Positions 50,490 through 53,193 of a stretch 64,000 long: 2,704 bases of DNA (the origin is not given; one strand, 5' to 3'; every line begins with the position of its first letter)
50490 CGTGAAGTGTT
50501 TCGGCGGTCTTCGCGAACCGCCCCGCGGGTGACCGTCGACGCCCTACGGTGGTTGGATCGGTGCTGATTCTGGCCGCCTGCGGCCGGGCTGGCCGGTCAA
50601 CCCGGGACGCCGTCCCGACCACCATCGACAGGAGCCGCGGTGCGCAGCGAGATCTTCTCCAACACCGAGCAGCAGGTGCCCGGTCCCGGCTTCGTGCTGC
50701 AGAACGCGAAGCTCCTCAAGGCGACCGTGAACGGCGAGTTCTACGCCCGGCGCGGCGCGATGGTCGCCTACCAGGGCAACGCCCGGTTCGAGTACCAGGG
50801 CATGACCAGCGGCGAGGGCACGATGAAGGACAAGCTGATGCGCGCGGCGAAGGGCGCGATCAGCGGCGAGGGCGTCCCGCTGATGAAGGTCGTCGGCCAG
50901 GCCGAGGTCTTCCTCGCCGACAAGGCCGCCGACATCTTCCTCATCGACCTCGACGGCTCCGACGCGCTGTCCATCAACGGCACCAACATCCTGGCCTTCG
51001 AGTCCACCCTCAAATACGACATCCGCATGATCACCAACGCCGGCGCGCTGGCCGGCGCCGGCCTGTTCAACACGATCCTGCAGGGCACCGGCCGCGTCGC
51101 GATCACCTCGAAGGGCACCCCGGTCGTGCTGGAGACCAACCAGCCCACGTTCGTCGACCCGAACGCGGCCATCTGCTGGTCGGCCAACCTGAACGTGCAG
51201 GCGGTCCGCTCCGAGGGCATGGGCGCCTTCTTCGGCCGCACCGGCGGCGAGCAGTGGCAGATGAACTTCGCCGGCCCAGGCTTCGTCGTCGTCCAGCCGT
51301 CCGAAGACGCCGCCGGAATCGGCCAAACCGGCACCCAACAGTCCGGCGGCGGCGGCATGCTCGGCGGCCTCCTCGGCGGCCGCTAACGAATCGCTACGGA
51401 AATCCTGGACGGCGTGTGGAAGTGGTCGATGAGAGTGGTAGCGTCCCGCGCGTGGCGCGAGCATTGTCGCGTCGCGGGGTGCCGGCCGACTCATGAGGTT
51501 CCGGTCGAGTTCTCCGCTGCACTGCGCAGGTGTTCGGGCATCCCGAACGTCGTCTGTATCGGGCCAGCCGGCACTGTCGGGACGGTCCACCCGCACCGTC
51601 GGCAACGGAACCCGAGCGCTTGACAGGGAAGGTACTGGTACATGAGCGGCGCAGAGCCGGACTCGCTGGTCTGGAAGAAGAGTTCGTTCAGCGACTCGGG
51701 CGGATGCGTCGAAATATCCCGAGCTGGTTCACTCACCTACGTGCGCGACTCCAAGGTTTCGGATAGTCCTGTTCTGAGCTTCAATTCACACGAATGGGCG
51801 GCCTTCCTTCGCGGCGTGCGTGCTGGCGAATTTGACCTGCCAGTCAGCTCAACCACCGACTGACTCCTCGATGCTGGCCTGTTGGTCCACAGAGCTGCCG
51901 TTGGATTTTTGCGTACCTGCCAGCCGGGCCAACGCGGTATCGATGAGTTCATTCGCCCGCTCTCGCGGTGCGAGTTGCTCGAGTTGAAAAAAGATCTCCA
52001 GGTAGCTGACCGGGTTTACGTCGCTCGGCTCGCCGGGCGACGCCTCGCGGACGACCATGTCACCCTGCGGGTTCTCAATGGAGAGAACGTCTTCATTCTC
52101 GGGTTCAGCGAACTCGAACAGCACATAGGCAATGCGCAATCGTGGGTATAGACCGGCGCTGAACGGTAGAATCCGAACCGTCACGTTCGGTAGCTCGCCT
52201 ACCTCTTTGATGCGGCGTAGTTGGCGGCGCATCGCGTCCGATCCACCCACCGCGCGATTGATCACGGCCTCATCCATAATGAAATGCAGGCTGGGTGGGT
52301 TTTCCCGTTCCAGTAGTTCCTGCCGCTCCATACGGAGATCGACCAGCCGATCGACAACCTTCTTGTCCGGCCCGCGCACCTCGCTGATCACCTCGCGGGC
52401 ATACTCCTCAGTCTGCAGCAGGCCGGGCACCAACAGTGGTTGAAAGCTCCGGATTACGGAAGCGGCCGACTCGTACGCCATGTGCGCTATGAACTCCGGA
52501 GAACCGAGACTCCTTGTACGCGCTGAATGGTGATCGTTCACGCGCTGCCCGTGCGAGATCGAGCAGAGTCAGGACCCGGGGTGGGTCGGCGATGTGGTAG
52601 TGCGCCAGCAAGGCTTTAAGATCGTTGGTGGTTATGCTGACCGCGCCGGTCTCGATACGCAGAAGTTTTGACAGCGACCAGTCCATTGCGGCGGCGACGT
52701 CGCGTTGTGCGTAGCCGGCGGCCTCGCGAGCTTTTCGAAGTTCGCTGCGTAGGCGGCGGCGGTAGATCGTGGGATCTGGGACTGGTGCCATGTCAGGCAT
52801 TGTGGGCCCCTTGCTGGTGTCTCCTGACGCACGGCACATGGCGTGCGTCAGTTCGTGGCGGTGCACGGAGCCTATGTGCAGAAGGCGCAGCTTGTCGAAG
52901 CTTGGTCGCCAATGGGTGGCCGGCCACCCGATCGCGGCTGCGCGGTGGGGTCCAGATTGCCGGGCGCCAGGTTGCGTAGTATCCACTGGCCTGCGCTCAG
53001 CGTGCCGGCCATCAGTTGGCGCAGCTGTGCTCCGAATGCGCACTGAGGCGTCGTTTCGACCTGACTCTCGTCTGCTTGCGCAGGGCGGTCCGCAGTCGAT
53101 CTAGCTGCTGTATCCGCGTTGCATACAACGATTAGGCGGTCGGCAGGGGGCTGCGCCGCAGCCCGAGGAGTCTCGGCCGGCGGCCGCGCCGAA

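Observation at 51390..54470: Low-GC accessory island inserted directly upstream of dnaK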

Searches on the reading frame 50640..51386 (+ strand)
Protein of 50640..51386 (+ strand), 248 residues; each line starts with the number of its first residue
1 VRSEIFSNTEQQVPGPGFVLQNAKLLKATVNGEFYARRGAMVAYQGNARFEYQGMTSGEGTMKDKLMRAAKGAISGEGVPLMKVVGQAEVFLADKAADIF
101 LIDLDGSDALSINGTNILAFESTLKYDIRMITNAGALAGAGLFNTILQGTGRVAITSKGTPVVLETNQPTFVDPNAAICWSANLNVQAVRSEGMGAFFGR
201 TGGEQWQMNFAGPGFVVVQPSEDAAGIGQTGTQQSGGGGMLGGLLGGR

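Call 4: search_protein_families(library=pfam, proteins=[window:50640-51386:+], max_evalue=0.1)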
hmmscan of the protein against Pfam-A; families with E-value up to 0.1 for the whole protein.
window:50640-51386:+ (248 aa): 1 family
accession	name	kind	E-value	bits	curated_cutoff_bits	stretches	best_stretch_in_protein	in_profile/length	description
PF01987.23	AIM24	-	3e-36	125.5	25.7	1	23-220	8-204/205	Mitochondrial biogenesis AIM24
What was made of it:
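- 50640..51386 (+): AIM24-family gene. Conserved left flank; the left recombination breakpoint lies just after its stop codon. Pfam AIM24, E 3e-36 (call 4).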

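Call 10: find_encoding_contigs(protein=window:50640-51386:+, flank=10000, max_places=10)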
Protein window:50640-51386:+ (248 aa): 4 contigs read that carry it; 4 places shown.
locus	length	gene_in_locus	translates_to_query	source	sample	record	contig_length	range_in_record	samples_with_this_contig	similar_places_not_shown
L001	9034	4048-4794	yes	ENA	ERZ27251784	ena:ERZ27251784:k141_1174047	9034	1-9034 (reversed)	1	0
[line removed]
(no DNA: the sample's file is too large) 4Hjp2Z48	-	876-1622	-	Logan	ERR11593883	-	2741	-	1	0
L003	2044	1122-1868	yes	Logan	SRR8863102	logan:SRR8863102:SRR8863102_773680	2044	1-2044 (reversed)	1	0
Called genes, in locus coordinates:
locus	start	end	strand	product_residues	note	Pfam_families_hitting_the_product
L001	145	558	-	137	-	-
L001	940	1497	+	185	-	-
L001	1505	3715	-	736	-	PF12838:Fer4_7 (faint), PF00037:Fer4 (faint), PF12797:Fer4_2 (faint), PF13183:Fer4_8 (weak), PF13187:Fer4_9, PF13237:Fer4_10, PF02754:CCG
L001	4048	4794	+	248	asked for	PF01987:AIM24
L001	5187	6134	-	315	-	PF13560:HTH_31, PF01381:HTH_3 (weak), PF19054:DUF5753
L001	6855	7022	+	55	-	-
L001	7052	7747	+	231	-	PF13676:TIR_2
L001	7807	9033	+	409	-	?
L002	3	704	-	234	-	?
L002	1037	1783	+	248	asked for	PF01987:AIM24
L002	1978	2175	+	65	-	PF04149:DUF397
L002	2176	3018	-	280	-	?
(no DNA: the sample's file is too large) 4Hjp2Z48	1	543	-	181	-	?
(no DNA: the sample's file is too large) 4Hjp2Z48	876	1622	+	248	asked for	PF01987:AIM24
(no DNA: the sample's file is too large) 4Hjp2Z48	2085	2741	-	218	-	?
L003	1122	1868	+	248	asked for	PF01987:AIM24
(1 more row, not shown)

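Call 15: find_related_loci(query=window:50640-51386:+, collection=genome_contigs, flank=10000)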
Query window:50640-51386:+ (248 aa) in genome_contigs; peptide patterns used: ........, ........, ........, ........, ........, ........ (x = any residue, [..] = any of these).
137 stretches matched a pattern; 13 encode a relative of the query (tblastn E <= 1e-3); 13 distinct loci.
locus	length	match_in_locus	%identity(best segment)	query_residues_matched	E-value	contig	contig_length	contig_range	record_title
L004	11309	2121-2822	94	1-234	3e-142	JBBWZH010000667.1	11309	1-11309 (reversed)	MAG: Mycobacteriales bacterium isolate Holy_96 scaffold_1827402, whole genome shotgun sequence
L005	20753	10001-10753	80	1-247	1e-124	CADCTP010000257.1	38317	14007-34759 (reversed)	MAG: uncultured Corynebacteriales bacterium isolate AVDCRST_MAG41 genome assembly, contig: NODE38, whole genome shotgun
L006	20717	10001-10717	78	1-237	5e-122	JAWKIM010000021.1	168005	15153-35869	MAG: Acidimicrobiales bacterium isolate BC3.65 BC3.65.fa-21, whole genome shotgun sequence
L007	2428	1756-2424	83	1-223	3e-125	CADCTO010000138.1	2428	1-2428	uncultured Armatimonadetes bacterium isolate AVDCRST_MAG63 genome assembly, contig: NODE1617, whole genome shotgun seque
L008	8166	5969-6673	78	1-235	5e-116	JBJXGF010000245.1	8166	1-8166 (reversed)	MAG: Acidimicrobiales bacterium isolate F1F2.bin.335 k127_8755285, whole genome shotgun sequence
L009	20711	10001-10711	73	1-235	1e-115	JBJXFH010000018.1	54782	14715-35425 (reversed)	MAG: Acidimicrobiales bacterium isolate F1F2.bin.495 k127_2067177, whole genome shotgun sequence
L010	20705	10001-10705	74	1-232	7e-115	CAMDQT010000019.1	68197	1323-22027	MAG: Ferrithrix thermotolerans DSM 19514 isolate TH-08apr19-218 genome assembly, contig: TH-08apr19-C789, whole genome s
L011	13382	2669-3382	74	1-235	8e-115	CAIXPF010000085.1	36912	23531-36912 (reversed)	MAG: uncultured Acidimicrobiia bacterium isolate ErkenSummer_bin-0525 genome assembly, contig: bin-0525:085/208, whole g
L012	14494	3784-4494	78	1-235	3e-114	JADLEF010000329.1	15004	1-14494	MAG: Acidimicrobiales bacterium isolate SJ307 c_000001157704, whole genome shotgun sequence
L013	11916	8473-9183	71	1-233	2e-98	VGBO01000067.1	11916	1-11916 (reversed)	MAG: Actinomycetota bacterium isolate K_Offshore_40m_m2_105 K_Offshore_40m_m2_105_Ga0194133_10008549, whole genome shotg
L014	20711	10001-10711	71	1-233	7e-98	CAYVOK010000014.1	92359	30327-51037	MAG TPA_asm: uncultured Acidimicrobiaceae bacterium isolate SRP193358_co1_762 genome assembly, contig: NODE_286_length_9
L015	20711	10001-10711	76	1-235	6e-118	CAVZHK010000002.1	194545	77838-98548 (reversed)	MAG: uncultured Acidimicrobiaceae bacterium isolate MFD04651.bin.1.201 genome assembly, contig: contig_20594, whole geno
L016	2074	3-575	76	48-237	5e-92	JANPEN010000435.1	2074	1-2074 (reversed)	MAG: Acidimicrobiia bacterium isolate VAR_78_metabat_23 VAR_78_k141_2771913, whole genome shotgun sequence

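Call 18: search_protein_families(library=padloc, proteins=[window:50640-51386:+], max_evalue=0.1)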
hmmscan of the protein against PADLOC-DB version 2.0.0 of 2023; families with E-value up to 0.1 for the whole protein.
window:50640-51386:+ (248 aa): 0 families

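Call 58: list_cluster_members(proteins=[P0149, P0001, window:50640-51386:+, window:51642-51863:+])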
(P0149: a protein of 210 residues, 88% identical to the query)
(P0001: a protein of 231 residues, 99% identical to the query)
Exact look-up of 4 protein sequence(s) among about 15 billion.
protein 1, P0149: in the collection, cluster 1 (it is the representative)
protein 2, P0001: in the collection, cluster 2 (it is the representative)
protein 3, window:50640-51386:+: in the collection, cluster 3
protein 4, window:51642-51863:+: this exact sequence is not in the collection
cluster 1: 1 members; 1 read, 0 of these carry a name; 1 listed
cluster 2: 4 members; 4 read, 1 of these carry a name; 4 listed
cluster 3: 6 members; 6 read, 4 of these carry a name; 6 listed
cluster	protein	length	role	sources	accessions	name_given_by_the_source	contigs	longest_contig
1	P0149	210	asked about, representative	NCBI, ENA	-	-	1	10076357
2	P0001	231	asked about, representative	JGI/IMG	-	-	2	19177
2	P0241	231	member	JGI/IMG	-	hypothetical protein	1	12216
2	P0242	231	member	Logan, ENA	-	-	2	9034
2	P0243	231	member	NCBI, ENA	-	-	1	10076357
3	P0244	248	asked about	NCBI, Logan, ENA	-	-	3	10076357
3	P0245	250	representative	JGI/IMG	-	uncharacterized protein (AIM24 family)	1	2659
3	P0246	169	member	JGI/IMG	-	uncharacterized protein (AIM24 family)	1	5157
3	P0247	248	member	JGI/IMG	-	uncharacterized protein (AIM24 family)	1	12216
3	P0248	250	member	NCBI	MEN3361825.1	MAG: hypothetical protein V7637_5807 [Mycobacteriales bacterium]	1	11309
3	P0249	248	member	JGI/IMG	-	-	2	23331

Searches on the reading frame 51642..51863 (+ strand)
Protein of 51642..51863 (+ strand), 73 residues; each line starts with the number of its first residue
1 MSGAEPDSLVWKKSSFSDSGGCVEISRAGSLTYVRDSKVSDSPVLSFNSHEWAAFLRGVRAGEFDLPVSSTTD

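Call 4: search_protein_families(library=pfam, proteins=[window:51642-51863:+], max_evalue=0.1)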
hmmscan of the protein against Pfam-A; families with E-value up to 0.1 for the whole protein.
window:51642-51863:+ (73 aa): 1 family
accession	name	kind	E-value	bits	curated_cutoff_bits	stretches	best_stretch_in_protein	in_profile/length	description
PF04149.17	DUF397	-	4.4e-18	65.7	24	1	9-60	1-55/55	Domain of unknown function (DUF397)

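Call 18: search_protein_families(library=padloc, proteins=[window:51642-51863:+], max_evalue=0.1)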
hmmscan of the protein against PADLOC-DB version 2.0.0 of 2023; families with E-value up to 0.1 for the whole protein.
window:51642-51863:+ (73 aa): 0 families

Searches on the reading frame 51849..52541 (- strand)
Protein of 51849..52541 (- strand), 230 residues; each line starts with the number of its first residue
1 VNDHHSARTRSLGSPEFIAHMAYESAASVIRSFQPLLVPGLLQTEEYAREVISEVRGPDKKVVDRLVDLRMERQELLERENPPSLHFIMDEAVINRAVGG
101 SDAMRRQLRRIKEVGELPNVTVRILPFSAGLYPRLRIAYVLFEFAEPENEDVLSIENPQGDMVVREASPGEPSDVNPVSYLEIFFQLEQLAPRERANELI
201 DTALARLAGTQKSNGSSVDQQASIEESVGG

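Call 4: search_protein_families(library=pfam, proteins=[window:51849-52541:-], max_evalue=0.1)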
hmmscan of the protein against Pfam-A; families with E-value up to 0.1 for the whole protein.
window:51849-52541:- (230 aa): 1 family
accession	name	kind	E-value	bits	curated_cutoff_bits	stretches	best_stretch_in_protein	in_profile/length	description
PF19054.6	DUF5753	-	1.2e-46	159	23.4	1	20-167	4-149/178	Domain of unknown function (DUF5753)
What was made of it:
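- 51849..52803 (-): WhiJ-like XRE regulator (HTH_31 + DUF5753), split by a +1 nt frameshift near 52509. Pfam (call 4).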

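Call 18: search_protein_families(library=padloc, proteins=[window:51849-52541:-], max_evalue=0.1)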
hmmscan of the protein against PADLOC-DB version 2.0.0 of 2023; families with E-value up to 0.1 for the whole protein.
window:51849-52541:- (230 aa): 0 families

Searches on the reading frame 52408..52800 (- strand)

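Call 18: search_protein_families(library=padloc, proteins=[window:52408-52800:-], max_evalue=0.1)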
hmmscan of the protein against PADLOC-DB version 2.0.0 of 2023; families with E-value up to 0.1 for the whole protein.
window:52408-52800:- (130 aa): 2 families
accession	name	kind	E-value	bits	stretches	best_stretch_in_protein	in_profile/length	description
PDLC02926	HTH_VI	-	2e-05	22.8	1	17-70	2-55/92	-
PDLC03947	RmrA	-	0.038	10.8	1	19-69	14-64/383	-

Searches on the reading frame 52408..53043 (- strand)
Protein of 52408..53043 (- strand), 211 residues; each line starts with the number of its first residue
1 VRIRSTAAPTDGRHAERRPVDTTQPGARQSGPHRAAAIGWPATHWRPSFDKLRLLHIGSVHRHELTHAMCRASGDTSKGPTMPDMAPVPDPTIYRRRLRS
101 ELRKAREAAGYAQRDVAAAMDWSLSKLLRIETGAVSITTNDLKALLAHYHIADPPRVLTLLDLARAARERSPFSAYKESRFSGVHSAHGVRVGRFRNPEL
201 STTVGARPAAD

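Call 4: search_protein_families(library=pfam, proteins=[window:52408-53043:-], max_evalue=0.1)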
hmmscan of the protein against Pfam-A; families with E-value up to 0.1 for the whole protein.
window:52408-53043:- (211 aa): 3 families
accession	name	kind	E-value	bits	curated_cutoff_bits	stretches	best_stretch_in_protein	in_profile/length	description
PF13560.12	HTH_31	-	5.8e-11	43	27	1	98-154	2-59/64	Helix-turn-helix domain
PF01381.28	HTH_3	-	6.7e-06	26.5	23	1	102-149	1-48/55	Helix-turn-helix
PF13413.12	HTH_25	-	0.01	16.1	24.6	1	102-135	2-35/62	Helix-turn-helix domain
